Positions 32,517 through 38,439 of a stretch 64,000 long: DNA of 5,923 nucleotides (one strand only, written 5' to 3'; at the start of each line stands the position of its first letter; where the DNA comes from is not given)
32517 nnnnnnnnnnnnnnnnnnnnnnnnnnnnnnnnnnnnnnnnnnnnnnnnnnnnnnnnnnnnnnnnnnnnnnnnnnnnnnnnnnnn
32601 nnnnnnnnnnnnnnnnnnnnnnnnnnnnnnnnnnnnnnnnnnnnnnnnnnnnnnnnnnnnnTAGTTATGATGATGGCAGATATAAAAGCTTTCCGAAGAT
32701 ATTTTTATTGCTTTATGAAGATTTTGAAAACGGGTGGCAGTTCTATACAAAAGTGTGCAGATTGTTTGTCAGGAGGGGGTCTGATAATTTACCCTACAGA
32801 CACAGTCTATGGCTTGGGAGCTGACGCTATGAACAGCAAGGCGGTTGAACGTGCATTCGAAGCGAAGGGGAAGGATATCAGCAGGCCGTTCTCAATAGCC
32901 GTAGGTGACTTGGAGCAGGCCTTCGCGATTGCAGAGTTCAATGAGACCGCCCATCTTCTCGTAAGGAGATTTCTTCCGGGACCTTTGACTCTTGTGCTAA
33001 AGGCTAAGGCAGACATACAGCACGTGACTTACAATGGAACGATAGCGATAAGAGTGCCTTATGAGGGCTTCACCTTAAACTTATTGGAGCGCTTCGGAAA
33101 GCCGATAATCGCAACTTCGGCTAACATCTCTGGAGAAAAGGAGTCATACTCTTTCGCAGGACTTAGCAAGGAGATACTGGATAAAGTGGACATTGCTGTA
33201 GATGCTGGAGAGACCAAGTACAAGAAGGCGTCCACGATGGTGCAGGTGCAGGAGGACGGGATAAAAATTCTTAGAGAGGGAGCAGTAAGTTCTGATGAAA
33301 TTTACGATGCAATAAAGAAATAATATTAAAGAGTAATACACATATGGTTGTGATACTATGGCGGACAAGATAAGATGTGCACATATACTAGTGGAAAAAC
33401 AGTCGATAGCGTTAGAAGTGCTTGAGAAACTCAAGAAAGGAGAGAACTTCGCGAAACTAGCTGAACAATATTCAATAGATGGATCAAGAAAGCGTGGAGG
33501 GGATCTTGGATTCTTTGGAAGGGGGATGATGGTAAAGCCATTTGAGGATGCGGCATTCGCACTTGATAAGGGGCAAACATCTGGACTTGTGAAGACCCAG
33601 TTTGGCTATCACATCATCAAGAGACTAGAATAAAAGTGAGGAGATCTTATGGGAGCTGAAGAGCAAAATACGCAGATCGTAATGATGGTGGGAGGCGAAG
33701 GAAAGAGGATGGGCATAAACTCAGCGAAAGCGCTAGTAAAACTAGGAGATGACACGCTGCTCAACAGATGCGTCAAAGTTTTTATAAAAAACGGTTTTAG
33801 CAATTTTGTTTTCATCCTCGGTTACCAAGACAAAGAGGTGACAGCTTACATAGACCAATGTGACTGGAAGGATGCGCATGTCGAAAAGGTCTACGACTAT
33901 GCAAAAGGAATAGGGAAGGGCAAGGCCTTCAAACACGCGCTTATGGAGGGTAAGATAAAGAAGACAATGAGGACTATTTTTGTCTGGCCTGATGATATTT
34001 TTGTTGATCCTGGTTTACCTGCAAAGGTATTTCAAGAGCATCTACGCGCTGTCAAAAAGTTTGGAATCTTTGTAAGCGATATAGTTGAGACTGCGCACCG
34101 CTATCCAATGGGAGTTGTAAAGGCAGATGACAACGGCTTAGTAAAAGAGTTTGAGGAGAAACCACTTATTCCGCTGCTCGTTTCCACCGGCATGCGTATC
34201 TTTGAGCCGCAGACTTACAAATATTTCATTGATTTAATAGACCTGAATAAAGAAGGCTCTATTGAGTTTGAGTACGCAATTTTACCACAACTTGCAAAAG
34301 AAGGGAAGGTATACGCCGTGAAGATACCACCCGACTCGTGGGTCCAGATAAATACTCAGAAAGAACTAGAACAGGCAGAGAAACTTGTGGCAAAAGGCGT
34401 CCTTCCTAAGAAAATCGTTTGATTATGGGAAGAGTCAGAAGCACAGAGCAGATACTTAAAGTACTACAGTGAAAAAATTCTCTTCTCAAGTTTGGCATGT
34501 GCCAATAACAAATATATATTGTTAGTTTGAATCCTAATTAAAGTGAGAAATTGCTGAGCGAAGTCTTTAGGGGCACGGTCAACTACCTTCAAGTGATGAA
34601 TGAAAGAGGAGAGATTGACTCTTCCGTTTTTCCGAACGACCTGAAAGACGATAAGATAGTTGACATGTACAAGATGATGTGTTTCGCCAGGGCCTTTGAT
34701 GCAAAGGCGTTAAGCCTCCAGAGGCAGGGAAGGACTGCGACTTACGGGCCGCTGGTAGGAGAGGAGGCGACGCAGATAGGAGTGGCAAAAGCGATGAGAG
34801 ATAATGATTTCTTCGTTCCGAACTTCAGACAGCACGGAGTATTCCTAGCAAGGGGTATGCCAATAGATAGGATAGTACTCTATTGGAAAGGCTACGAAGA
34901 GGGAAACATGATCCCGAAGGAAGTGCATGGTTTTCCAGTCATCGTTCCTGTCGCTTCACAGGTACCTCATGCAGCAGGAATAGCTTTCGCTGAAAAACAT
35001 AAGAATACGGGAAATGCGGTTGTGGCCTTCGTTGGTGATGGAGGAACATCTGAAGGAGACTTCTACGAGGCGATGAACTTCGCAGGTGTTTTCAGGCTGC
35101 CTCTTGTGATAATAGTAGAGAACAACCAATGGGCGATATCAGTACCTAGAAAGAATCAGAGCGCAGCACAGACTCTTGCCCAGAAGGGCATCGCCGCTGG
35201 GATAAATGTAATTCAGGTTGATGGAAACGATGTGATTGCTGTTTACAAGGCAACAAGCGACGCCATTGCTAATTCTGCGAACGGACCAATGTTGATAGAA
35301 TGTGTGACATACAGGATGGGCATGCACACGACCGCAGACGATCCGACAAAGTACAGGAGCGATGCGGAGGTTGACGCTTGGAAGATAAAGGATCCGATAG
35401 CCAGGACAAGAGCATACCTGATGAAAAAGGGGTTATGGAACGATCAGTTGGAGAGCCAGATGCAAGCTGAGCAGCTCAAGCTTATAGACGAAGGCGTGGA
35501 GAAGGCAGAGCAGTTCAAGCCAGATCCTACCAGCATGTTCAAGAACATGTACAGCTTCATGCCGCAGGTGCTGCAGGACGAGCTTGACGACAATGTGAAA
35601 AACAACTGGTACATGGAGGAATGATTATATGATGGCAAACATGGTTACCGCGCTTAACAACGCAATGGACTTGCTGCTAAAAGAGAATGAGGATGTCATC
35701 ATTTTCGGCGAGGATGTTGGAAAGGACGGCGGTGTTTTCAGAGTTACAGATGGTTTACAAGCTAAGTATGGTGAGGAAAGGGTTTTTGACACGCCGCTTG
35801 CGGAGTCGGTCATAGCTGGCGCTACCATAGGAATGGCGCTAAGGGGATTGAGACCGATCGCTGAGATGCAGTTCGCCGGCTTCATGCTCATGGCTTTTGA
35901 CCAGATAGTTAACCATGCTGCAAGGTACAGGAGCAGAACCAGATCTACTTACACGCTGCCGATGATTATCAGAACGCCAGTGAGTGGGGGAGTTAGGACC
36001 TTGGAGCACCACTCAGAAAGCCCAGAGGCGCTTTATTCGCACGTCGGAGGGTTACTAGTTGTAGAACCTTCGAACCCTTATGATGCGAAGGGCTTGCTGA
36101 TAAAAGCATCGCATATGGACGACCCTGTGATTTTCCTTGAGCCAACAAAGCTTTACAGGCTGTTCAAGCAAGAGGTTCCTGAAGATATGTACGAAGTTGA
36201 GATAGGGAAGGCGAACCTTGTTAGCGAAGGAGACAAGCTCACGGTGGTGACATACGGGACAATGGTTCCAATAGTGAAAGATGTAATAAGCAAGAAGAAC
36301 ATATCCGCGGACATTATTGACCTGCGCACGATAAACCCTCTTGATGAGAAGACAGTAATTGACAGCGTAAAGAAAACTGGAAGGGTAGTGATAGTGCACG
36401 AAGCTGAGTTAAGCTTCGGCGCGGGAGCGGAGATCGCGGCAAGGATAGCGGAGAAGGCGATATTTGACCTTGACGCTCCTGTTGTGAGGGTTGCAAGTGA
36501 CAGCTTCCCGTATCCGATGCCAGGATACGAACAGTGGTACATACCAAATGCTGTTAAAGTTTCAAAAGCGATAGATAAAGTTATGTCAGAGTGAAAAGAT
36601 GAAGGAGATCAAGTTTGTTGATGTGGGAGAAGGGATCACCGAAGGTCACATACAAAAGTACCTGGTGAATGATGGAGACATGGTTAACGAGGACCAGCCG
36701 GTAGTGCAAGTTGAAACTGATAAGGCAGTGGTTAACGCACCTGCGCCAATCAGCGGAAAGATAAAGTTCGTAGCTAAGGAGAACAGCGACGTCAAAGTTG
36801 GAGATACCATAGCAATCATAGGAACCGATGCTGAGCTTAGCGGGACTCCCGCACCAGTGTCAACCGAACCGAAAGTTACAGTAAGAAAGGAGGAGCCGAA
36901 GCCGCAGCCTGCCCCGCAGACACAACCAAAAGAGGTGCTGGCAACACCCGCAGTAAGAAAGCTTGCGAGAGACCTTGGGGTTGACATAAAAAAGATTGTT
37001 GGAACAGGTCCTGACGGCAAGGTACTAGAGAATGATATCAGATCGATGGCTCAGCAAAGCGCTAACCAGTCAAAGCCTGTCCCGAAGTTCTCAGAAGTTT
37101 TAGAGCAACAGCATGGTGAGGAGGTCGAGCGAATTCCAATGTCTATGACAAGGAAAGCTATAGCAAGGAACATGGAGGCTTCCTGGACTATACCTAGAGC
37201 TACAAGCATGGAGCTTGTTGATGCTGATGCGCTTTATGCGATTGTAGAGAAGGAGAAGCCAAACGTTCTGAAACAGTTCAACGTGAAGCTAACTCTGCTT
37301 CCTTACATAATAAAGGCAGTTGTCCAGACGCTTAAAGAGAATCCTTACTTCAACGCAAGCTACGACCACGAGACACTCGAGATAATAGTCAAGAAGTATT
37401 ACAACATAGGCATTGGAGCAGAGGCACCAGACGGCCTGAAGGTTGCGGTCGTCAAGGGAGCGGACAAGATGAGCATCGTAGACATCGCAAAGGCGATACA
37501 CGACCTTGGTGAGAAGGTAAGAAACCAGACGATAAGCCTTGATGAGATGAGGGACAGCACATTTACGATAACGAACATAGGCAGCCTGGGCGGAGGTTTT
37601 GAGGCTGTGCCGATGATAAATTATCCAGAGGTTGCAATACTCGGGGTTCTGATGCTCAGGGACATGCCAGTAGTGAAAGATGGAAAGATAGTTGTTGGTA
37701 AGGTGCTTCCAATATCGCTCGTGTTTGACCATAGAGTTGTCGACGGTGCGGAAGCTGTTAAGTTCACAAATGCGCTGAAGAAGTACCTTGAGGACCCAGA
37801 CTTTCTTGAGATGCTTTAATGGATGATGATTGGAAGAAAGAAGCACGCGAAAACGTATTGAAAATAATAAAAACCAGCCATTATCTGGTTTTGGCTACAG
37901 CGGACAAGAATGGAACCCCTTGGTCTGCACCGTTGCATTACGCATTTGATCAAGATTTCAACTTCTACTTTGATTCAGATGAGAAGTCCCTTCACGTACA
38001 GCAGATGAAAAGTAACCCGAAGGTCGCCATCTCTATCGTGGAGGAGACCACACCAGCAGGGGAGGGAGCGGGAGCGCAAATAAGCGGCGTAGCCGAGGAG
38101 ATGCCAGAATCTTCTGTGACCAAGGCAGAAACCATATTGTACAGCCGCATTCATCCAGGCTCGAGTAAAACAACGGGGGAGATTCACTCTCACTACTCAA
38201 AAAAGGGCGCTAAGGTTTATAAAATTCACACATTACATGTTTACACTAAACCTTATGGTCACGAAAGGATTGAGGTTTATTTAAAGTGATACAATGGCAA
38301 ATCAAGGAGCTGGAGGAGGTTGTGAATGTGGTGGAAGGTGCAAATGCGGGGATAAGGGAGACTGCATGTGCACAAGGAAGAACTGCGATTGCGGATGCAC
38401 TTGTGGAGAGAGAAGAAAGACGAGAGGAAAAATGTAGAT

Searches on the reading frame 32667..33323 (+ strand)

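Call 4: search_protein_families(library=pfam, proteins=[window:32667-33323:+], max_evalue=0.01)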
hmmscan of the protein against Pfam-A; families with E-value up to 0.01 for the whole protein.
window:32667-33323:+ (218 aa): 1 family
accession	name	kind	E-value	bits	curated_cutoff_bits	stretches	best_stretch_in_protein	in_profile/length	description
PF01300.24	Sua5_yciO_yrdC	-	1.6e-50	171.5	25.1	1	34-205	3-178/178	Telomere recombination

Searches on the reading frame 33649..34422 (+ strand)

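Call 4: search_protein_families(library=pfam, proteins=[window:33649-34422:+], max_evalue=0.01)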
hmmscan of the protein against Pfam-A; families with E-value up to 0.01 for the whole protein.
window:33649-34422:+ (257 aa): 3 families
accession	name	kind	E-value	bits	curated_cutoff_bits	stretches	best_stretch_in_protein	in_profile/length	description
PF00483.29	NTP_transferase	-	3.1e-16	60.1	21.2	1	11-247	3-242/245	Nucleotidyl transferase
PF12804.13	NTP_transf_3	-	4.5e-08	33.9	27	1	11-131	2-111/160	MobA-like NTP transferase domain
PF01128.25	IspD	-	0.00041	20.6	27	1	10-61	3-54/221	2-C-methyl-D-erythritol 4-phosphate cytidylyltransferase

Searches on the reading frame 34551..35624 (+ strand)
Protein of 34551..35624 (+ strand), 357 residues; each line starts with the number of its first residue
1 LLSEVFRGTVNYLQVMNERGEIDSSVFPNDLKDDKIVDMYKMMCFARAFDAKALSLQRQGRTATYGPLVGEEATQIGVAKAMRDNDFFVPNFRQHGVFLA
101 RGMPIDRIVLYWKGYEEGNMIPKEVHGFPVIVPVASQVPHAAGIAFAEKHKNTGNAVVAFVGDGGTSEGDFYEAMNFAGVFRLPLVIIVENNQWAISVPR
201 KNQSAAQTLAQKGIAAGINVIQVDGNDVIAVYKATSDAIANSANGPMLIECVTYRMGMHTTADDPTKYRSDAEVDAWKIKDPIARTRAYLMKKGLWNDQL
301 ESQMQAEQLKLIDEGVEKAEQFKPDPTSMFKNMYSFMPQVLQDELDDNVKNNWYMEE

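Call 4: search_protein_families(library=pfam, proteins=[window:34551-35624:+], max_evalue=0.01)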
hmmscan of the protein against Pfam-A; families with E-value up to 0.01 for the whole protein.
window:34551-35624:+ (357 aa): 4 families
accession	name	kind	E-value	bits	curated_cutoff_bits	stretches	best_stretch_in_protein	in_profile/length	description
PF00676.26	E1_dh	-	1.3e-84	284.2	22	1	40-323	1-295/300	Dehydrogenase E1 component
PF13292.11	DXP_synthase_N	-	8.5e-10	38.8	21.2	1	138-198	117-177/274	1-deoxy-D-xylulose-5-phosphate synthase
PF00456.26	Transketolase_N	-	1.7e-07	31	22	1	149-254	139-244/334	Transketolase, thiamine diphosphate binding domain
PF02775.26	TPP_enzyme_C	-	0.00013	22.3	21.9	1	132-202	28-92/151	Thiamine pyrophosphate enzyme, C-terminal TPP binding domain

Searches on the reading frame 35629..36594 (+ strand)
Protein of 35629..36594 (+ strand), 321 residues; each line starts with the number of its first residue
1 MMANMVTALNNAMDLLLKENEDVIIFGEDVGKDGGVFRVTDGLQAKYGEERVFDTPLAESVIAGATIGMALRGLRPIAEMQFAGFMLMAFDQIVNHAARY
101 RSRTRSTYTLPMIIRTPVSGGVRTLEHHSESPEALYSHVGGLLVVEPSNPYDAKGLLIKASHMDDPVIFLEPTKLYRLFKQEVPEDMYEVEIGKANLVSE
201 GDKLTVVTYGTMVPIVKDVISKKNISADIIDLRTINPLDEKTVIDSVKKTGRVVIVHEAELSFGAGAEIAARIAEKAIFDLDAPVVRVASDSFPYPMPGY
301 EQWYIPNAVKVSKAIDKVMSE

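Call 4: search_protein_families(library=pfam, proteins=[window:35629-36594:+], max_evalue=0.01)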
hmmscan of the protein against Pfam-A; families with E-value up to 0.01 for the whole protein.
window:35629-36594:+ (321 aa): 2 families
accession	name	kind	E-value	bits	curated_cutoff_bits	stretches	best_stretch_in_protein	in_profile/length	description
PF02779.29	Transket_pyr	-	6.1e-39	133.9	27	1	4-177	4-173/174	Transketolase, pyrimidine binding domain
PF02780.25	Transketolase_C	-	1.7e-31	109.2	25.9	1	193-311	1-124/124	Transketolase, C-terminal domain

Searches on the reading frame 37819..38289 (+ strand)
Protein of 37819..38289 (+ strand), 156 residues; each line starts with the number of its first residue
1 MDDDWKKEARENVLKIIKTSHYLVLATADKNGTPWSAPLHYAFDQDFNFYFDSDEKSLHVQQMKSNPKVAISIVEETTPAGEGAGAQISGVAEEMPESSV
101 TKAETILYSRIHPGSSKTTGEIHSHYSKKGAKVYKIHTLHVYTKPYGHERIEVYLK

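Call 4: search_protein_families(library=pfam, proteins=[window:37819-38289:+], max_evalue=0.01)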
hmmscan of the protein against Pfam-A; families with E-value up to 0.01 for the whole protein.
window:37819-38289:+ (156 aa): 3 families
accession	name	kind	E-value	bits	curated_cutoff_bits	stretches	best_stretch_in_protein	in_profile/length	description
PF01243.27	PNPOx_N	-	4.4e-13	50.1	28.1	1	11-102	3-83/120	Pyridoxamine 5'-phosphate oxidase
PF12900.13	Pyridox_ox_2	-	2.8e-06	27.8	27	1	10-137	2-132/140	Pyridoxamine 5'-phosphate oxidase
PF16242.11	Pyrid_ox_like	-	0.0034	17.3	28.8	1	9-77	2-71/149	Pyridoxamine 5'-phosphate oxidase like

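Call 7: find_related_loci(query=window:37819-38289:+, collection=genome_contigs, flank=6000)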
Query window:37819-38289:+ (156 aa) in genome_contigs; peptide patterns used: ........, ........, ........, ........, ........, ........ (x = any residue, [..] = any of these).
71 stretches matched a pattern, but none encodes a relative of the query by tblastn (E <= 1e-3).
